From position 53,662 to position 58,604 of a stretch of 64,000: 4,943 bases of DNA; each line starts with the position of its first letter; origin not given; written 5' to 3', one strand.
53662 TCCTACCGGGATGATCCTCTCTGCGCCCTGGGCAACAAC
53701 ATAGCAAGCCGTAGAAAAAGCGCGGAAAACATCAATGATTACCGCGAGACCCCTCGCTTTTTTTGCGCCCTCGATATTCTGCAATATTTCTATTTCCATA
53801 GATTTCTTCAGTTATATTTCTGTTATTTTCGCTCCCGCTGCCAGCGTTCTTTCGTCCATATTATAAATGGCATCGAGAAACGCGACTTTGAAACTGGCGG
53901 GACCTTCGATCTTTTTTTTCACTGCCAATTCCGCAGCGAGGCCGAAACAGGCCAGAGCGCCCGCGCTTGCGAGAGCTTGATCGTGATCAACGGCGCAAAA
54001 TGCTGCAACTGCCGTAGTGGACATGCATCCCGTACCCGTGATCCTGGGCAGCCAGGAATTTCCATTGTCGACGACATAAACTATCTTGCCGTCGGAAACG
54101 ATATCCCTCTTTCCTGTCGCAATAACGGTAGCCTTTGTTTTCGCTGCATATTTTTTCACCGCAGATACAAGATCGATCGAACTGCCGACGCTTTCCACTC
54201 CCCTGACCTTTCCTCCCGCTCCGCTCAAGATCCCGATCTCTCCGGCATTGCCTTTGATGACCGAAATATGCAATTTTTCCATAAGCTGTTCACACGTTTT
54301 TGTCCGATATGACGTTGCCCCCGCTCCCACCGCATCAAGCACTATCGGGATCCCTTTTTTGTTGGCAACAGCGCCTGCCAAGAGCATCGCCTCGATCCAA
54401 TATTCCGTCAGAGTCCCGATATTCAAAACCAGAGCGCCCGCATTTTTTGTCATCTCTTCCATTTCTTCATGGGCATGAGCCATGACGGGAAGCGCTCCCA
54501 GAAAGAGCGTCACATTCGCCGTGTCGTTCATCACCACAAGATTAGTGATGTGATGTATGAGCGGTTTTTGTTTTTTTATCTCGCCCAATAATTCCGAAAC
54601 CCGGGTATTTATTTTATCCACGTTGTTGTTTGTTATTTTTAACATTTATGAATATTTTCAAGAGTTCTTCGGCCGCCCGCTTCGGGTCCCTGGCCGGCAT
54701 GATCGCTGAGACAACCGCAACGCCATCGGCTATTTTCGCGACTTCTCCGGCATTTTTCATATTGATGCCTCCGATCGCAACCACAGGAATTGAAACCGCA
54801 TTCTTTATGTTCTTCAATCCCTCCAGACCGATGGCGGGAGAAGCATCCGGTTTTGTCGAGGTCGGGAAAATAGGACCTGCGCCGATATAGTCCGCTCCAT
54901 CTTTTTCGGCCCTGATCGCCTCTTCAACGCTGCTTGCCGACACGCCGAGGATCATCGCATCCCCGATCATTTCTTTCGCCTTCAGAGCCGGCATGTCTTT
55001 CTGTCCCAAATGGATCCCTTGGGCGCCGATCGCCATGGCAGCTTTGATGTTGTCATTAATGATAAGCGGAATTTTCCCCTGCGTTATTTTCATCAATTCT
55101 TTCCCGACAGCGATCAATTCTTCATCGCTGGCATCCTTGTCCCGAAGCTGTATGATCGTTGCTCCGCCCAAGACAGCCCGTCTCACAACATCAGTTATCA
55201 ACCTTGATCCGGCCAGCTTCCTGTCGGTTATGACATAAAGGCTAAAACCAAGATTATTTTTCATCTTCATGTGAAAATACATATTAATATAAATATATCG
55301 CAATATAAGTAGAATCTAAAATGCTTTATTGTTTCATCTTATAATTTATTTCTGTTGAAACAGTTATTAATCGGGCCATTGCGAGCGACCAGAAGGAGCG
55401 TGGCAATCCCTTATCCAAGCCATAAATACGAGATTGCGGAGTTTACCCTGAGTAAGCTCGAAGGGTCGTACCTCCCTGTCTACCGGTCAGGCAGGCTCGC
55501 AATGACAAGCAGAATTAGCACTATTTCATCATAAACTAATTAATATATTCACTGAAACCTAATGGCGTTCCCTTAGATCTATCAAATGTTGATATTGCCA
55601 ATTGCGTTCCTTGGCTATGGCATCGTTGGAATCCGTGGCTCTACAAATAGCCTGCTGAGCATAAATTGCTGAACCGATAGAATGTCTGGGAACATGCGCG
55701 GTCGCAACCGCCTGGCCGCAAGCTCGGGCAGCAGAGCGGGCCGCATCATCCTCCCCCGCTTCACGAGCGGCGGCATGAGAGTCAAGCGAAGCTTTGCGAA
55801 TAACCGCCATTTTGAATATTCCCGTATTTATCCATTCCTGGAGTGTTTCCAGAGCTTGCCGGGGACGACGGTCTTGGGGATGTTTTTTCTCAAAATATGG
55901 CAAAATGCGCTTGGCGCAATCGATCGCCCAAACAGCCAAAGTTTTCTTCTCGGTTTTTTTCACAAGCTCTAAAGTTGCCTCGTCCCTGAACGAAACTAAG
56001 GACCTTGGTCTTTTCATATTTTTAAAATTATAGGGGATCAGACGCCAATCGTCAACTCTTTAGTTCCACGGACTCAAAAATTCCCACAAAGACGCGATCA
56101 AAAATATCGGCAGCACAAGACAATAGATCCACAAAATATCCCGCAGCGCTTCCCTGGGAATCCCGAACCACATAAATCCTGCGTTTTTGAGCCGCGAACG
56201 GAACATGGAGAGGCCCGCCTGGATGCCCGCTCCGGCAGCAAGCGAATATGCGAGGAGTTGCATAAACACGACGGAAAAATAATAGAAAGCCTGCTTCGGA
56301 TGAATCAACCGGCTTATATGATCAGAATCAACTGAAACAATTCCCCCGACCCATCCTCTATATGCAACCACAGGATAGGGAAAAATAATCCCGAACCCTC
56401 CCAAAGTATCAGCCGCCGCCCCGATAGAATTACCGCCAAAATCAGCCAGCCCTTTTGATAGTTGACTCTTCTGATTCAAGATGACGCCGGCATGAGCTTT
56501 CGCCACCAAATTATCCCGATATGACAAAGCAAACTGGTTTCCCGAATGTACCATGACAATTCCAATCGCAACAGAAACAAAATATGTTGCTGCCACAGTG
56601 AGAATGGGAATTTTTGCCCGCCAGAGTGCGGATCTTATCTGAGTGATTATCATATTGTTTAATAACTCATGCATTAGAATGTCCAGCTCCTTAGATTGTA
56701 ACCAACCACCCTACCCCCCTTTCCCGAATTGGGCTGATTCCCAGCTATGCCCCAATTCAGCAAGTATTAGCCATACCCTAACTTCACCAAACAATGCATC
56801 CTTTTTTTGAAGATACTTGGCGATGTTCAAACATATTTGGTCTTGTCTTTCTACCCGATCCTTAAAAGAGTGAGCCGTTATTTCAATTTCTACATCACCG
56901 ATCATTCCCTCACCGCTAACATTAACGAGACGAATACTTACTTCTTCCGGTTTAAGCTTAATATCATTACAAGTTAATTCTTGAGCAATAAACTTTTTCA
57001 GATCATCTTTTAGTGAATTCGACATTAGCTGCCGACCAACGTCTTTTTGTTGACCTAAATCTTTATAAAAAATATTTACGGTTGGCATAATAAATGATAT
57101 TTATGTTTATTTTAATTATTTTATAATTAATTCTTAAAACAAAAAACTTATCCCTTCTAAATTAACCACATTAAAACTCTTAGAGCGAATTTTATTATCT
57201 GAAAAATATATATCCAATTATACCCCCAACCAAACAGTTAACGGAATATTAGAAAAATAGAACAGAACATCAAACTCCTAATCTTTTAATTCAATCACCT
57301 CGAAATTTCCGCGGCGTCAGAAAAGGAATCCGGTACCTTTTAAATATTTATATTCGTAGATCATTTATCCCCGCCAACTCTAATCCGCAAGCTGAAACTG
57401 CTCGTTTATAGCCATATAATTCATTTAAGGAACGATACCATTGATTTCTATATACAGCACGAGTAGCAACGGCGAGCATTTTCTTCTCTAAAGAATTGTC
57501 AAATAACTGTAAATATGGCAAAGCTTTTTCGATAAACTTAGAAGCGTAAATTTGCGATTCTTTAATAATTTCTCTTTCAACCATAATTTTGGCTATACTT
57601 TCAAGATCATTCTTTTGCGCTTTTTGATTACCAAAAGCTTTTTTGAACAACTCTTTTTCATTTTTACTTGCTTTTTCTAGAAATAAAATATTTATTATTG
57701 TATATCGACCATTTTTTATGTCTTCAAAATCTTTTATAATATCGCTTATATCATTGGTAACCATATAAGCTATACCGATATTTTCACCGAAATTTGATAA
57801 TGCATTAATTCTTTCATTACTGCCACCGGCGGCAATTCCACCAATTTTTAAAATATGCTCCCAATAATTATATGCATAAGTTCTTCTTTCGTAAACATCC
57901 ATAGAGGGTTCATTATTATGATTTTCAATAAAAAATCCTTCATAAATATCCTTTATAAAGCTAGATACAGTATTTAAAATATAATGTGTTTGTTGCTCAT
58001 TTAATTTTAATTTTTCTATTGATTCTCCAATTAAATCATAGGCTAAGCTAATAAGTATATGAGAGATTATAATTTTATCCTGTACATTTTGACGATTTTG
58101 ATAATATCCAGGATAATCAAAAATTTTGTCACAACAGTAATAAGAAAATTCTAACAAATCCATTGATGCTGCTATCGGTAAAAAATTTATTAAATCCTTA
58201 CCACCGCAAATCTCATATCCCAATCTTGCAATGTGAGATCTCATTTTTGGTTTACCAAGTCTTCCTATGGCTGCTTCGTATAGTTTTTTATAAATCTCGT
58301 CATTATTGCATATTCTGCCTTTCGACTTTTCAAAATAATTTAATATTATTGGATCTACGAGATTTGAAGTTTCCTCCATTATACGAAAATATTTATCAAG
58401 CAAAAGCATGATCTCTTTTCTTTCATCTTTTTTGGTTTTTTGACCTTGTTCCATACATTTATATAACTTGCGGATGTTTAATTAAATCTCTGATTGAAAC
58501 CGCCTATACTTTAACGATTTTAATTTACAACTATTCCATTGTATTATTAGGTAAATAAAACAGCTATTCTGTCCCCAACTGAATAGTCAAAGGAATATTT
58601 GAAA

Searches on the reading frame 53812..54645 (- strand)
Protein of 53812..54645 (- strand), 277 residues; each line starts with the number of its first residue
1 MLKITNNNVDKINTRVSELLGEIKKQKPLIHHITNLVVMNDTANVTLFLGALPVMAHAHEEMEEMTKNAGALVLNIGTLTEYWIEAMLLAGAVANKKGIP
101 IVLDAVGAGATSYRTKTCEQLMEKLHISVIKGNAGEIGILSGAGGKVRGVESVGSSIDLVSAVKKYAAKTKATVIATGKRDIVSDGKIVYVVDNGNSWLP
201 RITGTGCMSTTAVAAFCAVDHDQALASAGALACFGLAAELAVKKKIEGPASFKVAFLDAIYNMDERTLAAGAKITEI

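Call 66: search_protein_families(library=ncbifam, proteins=[window:53812-54645:-], max_evalue=0.00001)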
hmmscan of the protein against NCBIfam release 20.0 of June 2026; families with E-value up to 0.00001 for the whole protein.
window:53812-54645:- (277 aa): 3 families
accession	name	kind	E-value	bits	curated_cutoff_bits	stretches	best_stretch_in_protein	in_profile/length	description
NF006830.1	PRK09355.1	equivalog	7.1e-101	337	180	1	16-275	3-262/263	hydroxyethylthiazole kinase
TIGR00694.1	thiM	equivalog_domain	4e-84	282.1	256.4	1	21-266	2-246/249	hydroxyethylthiazole kinase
TIGR00196.1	yjeF_cterm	hypoth_equivalog_domain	1.9e-07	30.7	129.85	1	58-245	88-257/277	NAD(P)H-hydrate dehydratase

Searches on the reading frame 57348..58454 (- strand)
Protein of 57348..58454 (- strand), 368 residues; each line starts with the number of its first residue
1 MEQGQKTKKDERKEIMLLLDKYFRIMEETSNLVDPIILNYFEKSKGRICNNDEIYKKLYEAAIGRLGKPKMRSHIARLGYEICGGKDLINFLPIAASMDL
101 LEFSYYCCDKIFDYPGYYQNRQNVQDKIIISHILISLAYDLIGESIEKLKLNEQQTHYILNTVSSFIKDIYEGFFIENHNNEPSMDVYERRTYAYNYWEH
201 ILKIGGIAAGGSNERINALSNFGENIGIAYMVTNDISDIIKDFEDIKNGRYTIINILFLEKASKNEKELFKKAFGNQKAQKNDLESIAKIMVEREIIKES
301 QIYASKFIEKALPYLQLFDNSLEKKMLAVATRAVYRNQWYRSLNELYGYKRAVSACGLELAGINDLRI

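Call 66: search_protein_families(library=ncbifam, proteins=[window:57348-58454:-], max_evalue=0.00001)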
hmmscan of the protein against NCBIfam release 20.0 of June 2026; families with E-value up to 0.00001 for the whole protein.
window:57348-58454:- (368 aa): 6 families
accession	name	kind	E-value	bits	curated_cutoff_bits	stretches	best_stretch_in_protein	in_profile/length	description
NF040698.1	IdsA_Meth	equivalog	2.8e-15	56.4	468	1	128-329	107-318/328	short chain isoprenyl diphosphate synthase IdsA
NF041003.1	GGPP_syn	equivalog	5.4e-14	52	500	1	128-323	105-308/326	geranylgeranyl diphosphate synthase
NF041169.1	f2_encap_cargo4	exception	7.7e-11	41.8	450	1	71-337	53-333/334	family 2 encapsulin nanocompartment cargo protein polyprenyl transferase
TIGR02748.1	GerC3_HepT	equivalog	7e-08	31.9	456.55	1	93-333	67-313/319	heptaprenyl diphosphate synthase component II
NF045485.1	FPPsyn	subfamily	1.7e-07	30.6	275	1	202-295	183-287/288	farnesyl diphosphate synthase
TIGR02749.1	prenyl_cyano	equivalog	6e-07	28.8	383.2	1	212-328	192-311/322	solanesyl diphosphate synthase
